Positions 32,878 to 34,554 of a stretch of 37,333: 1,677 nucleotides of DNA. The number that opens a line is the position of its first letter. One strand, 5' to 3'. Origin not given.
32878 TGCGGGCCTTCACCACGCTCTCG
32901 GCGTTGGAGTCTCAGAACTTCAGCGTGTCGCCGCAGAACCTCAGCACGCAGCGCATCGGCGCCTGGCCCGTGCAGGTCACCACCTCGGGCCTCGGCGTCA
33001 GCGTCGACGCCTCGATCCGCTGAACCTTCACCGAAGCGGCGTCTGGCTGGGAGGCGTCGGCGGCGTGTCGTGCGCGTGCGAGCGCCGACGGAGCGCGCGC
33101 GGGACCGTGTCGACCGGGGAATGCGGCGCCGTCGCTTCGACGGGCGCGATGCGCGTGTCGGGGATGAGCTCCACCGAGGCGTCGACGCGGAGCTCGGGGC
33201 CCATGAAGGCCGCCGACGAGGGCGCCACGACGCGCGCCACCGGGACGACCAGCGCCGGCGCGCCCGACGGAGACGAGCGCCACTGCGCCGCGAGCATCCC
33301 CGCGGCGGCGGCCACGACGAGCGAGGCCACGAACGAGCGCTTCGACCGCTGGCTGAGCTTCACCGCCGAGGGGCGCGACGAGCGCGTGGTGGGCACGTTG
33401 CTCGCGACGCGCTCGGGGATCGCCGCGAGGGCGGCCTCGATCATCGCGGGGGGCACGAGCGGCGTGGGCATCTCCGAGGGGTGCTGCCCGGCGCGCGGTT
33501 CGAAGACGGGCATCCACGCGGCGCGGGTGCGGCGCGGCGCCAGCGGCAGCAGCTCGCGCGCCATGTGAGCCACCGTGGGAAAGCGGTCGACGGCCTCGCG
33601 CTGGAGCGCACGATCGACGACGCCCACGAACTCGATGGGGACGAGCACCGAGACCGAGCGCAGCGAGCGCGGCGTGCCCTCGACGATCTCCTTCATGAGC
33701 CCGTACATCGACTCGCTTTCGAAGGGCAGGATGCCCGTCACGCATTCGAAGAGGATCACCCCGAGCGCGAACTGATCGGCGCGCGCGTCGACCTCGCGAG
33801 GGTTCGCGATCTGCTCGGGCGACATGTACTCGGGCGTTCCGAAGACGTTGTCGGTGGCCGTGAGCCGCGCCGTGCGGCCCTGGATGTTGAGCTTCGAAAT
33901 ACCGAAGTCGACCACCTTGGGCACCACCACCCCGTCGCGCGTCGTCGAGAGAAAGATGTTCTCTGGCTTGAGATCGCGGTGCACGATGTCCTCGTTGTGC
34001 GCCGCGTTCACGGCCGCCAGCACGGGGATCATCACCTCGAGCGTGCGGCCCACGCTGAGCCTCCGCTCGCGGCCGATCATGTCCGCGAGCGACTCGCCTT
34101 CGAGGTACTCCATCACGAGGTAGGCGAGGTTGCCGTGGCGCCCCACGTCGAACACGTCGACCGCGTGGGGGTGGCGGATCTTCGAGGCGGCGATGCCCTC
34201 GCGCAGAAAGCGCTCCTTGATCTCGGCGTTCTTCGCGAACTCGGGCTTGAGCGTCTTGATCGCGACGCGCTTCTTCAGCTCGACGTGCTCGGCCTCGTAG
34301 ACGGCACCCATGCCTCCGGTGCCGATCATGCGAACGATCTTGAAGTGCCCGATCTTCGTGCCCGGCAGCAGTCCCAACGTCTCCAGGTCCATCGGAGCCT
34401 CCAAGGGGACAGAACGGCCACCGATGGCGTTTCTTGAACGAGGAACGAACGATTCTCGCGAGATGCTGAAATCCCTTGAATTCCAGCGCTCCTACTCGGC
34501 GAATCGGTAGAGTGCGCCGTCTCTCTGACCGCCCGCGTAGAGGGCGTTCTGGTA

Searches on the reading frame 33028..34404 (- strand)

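Call 83: search_protein_families(library=pfam, proteins=[window:33028-34404:-], max_evalue=0.00001)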
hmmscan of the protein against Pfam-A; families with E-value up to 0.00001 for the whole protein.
window:33028-34404:- (458 aa): 2 families
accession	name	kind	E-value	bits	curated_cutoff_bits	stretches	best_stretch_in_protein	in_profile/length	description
PF00069.31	Pkinase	-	2.3e-46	158.8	31.7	1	22-243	2-212/263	Protein kinase domain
PF07714.23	PK_Tyr_Ser-Thr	-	3.1e-27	95.9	23.1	1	22-244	2-221/258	Protein tyrosine and serine/threonine kinase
